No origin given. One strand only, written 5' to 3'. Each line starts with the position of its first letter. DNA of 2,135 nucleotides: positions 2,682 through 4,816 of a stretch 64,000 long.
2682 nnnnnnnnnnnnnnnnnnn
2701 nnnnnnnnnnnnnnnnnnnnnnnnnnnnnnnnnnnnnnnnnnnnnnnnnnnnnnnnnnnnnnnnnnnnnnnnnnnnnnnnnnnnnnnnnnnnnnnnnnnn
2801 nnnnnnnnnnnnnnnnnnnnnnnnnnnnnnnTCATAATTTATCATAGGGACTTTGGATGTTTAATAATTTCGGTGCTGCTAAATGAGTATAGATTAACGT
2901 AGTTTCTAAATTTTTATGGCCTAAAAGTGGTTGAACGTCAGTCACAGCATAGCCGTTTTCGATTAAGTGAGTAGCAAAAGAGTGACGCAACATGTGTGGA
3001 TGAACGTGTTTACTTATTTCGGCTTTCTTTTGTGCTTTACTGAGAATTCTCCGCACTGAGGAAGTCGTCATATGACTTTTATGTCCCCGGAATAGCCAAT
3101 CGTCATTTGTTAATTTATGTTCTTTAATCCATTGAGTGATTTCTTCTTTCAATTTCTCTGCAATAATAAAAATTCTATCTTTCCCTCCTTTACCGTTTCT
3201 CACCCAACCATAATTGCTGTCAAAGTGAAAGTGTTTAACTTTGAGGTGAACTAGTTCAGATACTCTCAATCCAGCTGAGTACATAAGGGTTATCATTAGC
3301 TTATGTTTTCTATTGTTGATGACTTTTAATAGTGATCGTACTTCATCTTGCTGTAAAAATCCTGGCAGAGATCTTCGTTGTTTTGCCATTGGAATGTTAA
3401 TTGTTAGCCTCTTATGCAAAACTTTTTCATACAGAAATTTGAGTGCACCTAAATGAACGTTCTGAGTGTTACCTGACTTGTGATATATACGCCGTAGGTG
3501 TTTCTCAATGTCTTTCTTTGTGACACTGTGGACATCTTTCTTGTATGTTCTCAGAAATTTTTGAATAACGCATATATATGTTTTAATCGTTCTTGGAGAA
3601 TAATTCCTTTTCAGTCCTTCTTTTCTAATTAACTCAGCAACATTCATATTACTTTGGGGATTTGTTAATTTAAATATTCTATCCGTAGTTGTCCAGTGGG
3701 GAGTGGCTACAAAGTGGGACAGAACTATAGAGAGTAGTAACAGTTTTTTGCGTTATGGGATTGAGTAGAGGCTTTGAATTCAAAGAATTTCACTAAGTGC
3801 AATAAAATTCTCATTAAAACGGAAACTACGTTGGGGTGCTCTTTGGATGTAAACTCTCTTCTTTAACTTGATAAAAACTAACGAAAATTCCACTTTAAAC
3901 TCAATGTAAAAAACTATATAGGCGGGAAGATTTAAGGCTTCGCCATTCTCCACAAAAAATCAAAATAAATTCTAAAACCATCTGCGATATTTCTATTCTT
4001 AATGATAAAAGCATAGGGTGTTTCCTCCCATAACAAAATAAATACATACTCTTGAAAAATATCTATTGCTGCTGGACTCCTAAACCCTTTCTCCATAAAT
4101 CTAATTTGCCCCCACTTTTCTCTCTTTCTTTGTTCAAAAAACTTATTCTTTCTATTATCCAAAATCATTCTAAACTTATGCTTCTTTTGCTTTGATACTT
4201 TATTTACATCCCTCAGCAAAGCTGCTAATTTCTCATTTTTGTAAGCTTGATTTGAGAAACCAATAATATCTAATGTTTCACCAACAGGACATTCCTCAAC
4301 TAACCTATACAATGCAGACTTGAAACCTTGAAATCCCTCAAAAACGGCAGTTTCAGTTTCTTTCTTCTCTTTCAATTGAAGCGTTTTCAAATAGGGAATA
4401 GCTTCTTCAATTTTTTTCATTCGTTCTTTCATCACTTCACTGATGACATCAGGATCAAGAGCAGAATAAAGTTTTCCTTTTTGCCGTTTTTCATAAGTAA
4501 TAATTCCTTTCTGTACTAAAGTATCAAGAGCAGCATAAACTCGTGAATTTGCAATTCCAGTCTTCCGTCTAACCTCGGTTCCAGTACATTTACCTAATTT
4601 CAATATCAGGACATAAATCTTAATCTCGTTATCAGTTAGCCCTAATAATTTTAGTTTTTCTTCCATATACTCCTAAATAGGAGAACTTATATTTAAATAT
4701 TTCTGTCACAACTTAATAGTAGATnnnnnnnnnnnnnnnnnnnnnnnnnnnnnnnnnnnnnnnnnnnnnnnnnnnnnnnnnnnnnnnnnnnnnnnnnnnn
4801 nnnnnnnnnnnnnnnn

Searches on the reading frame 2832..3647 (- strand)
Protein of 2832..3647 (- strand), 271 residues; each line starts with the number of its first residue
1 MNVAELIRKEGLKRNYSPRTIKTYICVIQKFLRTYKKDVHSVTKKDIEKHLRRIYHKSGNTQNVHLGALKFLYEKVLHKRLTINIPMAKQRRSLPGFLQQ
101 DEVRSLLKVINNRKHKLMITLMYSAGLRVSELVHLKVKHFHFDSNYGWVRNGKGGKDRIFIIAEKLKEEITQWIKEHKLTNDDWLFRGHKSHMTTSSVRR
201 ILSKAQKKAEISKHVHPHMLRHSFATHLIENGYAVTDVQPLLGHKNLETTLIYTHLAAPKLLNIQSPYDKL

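Call 74: search_protein_families(library=pfam, proteins=[window:2832-3647:-], max_evalue=0.001)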
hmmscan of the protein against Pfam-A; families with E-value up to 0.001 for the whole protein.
window:2832-3647:- (271 aa): 3 families
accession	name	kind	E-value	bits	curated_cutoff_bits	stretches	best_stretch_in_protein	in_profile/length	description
PF00589.27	Phage_integrase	-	2.5e-44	151.5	27.1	1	97-257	2-169/172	Phage integrase family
PF13495.12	Phage_int_SAM_4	-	5.2e-14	52.9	27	1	14-81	12-83/85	Phage integrase, N-terminal SAM-like domain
PF02899.23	Phage_int_SAM_1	-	0.0002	22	22.3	0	13-74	11-77/83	Phage integrase, N-terminal SAM-like domain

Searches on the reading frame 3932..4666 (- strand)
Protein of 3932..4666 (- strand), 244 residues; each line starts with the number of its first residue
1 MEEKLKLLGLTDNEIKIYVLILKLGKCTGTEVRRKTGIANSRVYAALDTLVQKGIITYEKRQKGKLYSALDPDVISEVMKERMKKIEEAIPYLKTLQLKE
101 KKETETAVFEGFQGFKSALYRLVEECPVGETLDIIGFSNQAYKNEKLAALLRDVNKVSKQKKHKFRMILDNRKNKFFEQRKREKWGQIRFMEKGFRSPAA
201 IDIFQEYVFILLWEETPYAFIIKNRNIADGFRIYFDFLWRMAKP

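Call 74: search_protein_families(library=pfam, proteins=[window:3932-4666:-], max_evalue=0.001)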
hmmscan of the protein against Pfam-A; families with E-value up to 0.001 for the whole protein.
window:3932-4666:- (244 aa): 3 families
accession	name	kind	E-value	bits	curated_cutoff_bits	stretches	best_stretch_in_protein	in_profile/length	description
PF01978.25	TrmB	-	6.2e-15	55.2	25.6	1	5-72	1-67/68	Sugar-specific transcriptional regulator TrmB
PF13412.12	HTH_24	-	0.00069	19.6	21.9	0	11-57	2-48/48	Winged helix-turn-helix DNA-binding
PF03965.22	Penicillinase_R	-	0.00072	20.3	22.6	0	10-71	1-66/115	Penicillinase repressor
